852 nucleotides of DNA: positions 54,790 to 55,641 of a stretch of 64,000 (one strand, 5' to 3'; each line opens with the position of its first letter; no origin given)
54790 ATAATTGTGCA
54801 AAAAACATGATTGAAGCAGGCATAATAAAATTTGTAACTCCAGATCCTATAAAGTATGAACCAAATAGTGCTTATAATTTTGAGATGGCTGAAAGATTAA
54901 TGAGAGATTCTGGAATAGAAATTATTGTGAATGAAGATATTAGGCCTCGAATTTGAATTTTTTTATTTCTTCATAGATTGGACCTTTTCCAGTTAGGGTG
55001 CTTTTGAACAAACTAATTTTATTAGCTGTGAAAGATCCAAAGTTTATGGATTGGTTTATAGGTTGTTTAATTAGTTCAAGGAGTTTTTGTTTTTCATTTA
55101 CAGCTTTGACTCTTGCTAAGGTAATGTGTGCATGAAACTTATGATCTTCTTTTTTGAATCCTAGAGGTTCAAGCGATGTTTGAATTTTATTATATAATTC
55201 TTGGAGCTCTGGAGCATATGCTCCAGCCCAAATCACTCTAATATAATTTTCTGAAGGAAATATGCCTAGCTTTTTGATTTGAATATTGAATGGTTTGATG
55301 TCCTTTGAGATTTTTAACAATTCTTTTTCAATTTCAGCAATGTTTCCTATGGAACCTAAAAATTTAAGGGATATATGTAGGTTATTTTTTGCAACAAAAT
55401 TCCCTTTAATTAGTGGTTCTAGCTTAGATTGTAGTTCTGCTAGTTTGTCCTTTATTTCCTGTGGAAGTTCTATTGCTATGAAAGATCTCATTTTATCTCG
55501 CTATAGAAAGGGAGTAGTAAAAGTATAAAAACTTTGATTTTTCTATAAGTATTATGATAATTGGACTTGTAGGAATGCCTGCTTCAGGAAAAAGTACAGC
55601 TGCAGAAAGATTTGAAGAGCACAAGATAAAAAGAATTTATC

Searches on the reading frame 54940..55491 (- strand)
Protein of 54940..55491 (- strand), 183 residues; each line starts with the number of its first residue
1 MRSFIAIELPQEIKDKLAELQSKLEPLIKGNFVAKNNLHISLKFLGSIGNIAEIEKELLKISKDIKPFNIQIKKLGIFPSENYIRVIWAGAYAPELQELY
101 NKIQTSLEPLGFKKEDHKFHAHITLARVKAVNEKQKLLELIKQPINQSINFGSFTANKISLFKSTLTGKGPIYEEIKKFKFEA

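Call 51: search_protein_families(library=pfam, proteins=[window:54940-55491:-], max_evalue=1)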
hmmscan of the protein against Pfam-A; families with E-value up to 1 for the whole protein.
window:54940-55491:- (183 aa): 6 families
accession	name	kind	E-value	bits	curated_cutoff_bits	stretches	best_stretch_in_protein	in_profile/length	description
PF02834.22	LigT_PEase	-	1.9e-31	108.5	23.3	2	7-88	1-87/87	LigT like Phosphoesterase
PF13563.12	2_5_RNA_ligase2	-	5.9e-14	52.8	27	1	12-163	4-147/152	2'-5' RNA ligase superfamily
PF10469.15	AKAP7_NLS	-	2.7e-12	47.5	24.4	1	4-181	4-208/208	AKAP7 2'5' RNA ligase-like domain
PF09749.15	HVSL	-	8.2e-05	22.5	26.8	1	14-150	66-216/242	Uncharacterised conserved protein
PF20742.3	DUF5580_M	-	0.024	15.1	24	1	99-137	13-51/95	Family of unknown function (DUF5580) middle domain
PF12480.13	GARIL_Rab2_bd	-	0.11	13.1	22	1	124-166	23-64/71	Golgi associated RAB2 interactor protein-like, Rab2B-binding domain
